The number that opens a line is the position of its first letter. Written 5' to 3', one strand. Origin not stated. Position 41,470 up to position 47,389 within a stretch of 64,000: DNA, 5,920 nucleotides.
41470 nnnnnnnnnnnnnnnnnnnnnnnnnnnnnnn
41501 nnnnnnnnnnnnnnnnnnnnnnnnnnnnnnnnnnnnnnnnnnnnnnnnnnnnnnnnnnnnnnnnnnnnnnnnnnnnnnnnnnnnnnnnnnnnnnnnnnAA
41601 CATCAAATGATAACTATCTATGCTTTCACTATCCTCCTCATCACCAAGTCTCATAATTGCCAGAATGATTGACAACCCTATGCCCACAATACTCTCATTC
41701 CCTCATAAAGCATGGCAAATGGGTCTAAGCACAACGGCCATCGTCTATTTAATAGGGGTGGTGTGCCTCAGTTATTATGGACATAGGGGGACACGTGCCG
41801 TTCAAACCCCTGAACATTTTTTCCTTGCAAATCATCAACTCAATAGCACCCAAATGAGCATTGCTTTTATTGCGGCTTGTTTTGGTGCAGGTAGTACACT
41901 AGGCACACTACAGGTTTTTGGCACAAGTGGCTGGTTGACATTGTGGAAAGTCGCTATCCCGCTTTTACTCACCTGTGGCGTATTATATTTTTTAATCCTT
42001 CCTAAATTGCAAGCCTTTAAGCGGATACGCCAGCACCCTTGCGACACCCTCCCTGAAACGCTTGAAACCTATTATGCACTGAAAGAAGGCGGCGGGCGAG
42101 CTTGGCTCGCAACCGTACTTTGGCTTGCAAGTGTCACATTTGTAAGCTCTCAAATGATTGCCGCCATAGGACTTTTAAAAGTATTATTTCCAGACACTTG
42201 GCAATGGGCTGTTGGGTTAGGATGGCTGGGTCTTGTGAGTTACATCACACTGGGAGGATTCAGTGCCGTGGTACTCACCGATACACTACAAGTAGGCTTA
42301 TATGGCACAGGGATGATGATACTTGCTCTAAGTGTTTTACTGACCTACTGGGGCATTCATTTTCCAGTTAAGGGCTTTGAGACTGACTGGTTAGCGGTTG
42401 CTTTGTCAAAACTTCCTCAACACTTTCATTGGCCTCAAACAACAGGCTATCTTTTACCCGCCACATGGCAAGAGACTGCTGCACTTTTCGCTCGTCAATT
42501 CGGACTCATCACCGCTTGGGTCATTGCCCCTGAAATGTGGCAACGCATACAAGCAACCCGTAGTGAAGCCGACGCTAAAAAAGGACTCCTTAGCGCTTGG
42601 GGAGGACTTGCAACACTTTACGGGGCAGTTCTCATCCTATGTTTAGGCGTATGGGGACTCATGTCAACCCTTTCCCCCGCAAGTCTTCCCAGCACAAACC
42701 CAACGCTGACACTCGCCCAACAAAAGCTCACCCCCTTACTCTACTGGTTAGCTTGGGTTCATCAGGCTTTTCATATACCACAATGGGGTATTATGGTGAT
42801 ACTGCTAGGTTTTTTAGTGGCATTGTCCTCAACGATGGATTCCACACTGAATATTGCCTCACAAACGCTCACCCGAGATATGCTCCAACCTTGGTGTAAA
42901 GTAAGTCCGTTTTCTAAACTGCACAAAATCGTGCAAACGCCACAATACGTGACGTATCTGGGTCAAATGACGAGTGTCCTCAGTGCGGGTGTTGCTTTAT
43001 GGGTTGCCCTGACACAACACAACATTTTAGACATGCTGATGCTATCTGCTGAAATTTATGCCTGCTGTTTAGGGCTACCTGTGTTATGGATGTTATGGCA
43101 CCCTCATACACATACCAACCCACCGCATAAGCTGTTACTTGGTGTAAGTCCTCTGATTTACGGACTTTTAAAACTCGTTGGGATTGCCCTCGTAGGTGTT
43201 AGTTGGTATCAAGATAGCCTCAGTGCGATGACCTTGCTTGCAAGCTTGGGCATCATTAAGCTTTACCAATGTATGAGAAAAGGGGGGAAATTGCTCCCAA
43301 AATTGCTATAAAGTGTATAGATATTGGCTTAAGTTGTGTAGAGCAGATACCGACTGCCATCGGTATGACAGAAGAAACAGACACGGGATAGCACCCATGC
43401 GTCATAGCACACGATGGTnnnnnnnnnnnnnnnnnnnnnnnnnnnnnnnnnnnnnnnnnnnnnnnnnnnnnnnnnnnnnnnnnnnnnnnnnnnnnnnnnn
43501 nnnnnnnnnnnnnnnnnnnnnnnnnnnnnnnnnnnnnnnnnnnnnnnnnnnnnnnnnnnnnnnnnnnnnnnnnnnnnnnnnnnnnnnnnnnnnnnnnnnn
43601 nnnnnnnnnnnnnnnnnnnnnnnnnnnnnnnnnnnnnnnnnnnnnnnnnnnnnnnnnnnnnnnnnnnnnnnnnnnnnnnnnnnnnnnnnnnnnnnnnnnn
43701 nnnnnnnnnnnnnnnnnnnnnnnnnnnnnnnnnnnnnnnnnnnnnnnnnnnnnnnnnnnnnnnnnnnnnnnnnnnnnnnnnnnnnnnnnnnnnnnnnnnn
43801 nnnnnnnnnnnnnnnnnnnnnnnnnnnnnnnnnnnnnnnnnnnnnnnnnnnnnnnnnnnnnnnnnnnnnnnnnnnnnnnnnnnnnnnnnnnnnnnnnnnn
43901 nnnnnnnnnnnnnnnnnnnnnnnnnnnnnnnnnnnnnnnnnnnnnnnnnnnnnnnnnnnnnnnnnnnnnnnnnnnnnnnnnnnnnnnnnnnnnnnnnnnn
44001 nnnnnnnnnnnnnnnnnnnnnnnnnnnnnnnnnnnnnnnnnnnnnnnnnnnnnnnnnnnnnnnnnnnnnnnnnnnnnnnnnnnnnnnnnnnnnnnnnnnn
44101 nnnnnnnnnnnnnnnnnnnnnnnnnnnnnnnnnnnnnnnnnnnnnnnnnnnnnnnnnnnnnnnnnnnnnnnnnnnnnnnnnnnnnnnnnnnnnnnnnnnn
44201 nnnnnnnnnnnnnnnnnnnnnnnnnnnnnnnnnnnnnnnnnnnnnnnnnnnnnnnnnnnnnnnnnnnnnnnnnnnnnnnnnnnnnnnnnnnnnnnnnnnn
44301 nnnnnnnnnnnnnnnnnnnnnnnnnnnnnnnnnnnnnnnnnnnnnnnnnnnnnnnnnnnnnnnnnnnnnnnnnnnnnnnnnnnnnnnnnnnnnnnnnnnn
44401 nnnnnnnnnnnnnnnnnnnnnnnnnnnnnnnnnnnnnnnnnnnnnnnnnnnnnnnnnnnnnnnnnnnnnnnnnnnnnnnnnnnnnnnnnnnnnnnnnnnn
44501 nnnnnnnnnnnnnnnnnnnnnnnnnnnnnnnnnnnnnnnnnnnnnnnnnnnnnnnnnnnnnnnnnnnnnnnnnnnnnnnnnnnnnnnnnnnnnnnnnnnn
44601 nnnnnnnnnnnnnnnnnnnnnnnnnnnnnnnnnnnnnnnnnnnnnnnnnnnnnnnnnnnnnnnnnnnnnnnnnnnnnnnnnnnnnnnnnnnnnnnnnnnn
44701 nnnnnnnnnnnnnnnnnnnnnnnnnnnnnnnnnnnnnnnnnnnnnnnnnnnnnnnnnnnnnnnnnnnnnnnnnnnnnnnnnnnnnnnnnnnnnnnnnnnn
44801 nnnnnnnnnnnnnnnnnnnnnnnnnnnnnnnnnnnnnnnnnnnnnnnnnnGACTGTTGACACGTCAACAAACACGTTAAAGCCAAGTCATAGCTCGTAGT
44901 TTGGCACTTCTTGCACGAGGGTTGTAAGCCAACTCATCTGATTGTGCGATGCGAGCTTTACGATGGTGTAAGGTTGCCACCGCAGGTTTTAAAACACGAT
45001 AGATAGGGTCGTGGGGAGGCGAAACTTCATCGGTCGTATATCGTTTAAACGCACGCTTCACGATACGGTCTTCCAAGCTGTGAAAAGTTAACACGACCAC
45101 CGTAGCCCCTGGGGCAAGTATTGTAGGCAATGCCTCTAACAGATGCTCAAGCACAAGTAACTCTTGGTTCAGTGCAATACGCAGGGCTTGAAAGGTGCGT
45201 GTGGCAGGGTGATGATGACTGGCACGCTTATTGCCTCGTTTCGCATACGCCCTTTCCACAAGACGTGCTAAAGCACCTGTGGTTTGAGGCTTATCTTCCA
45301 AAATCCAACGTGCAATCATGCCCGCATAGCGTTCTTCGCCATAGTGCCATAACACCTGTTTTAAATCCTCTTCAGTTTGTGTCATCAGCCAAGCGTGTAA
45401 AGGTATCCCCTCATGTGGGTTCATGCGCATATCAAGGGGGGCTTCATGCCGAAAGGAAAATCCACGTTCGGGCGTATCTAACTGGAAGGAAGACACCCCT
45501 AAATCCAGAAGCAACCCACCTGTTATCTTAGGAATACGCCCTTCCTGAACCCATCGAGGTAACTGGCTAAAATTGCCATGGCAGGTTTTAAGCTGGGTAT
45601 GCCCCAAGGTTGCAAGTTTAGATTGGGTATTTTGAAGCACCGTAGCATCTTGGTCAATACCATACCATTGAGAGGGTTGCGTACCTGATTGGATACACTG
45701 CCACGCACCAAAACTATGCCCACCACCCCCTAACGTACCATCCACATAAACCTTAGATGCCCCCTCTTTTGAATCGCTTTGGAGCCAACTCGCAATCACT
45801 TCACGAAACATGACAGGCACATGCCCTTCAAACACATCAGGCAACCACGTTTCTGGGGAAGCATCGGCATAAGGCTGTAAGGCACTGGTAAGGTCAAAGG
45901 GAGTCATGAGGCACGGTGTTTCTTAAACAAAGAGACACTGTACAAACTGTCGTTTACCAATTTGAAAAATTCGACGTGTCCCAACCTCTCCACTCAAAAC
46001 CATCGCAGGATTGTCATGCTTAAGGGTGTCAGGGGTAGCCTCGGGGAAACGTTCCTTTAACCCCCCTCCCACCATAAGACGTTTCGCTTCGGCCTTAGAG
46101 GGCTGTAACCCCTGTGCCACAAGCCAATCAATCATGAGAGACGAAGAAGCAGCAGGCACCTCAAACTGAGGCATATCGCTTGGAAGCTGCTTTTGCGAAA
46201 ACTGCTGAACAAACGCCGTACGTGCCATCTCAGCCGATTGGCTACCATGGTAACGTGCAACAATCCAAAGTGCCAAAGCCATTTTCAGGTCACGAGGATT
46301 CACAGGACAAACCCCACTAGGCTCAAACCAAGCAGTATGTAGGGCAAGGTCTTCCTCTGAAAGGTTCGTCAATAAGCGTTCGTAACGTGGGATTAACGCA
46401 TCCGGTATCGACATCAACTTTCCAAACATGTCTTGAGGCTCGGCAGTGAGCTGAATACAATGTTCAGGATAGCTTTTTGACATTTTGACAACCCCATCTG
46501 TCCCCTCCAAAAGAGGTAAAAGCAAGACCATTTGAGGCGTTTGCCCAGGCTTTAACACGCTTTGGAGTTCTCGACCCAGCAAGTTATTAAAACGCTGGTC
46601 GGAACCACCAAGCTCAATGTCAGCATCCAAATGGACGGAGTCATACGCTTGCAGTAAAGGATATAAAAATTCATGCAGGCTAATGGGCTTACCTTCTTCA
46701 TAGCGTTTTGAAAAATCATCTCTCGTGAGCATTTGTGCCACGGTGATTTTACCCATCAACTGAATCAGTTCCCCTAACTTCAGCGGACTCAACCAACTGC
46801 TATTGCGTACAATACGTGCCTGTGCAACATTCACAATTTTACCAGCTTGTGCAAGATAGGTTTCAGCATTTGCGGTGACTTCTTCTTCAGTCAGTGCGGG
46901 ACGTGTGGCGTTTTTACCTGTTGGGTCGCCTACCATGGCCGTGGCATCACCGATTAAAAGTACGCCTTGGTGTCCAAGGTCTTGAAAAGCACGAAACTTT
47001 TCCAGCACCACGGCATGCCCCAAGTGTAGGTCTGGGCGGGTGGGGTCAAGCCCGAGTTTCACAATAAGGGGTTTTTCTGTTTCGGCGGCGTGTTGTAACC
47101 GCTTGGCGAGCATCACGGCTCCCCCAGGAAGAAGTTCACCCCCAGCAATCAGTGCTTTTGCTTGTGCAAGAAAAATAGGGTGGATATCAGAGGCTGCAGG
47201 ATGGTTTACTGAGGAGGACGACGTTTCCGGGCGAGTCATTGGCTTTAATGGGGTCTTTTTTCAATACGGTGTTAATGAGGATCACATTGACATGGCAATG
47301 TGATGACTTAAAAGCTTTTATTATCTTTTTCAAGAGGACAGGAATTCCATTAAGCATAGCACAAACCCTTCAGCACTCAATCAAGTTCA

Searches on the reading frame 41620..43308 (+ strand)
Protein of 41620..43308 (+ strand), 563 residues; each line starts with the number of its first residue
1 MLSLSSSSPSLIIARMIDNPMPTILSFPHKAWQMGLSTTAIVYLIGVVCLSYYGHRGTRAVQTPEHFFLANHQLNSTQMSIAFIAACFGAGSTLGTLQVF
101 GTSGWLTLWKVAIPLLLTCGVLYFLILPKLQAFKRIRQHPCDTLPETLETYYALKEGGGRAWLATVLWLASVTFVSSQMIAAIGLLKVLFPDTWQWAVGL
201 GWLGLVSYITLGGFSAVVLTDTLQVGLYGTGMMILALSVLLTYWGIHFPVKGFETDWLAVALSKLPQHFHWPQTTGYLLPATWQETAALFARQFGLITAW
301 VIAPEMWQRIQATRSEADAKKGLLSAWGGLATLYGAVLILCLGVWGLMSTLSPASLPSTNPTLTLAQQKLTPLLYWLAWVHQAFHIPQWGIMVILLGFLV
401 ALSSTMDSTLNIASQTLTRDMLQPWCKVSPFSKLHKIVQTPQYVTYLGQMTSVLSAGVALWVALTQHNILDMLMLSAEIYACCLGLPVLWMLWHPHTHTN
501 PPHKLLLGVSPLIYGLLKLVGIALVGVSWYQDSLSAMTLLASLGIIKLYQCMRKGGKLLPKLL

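Call 63: search_protein_families(library=pfam, proteins=[window:41620-43308:+], max_evalue=0.00001)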
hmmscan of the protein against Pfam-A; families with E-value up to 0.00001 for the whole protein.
window:41620-43308:+ (563 aa): 1 family
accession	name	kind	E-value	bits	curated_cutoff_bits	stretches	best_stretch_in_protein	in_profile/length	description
PF00474.23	SSF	-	1.1e-12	48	22.8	1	67-490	1-387/406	Sodium:solute symporter family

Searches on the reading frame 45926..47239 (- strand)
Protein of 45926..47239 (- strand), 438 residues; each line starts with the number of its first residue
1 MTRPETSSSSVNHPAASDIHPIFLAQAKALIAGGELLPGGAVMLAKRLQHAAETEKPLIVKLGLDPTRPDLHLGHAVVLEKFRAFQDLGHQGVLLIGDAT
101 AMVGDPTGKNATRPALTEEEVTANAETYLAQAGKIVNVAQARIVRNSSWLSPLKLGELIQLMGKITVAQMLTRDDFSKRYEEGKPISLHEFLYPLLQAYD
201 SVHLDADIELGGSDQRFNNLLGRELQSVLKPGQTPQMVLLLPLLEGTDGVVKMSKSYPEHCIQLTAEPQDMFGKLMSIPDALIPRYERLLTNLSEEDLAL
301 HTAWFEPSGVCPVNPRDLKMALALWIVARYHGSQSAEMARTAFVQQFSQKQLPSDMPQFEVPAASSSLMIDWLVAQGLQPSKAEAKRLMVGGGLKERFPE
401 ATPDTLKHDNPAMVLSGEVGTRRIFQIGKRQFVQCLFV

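Call 63: search_protein_families(library=pfam, proteins=[window:45926-47239:-], max_evalue=0.00001)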
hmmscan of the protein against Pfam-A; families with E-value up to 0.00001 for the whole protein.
window:45926-47239:- (438 aa): 1 family
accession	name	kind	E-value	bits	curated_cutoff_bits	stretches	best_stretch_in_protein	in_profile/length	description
PF00579.31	tRNA-synt_1b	-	2.1e-72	244.3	21.1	1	55-347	3-291/292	tRNA synthetases class I (W and Y)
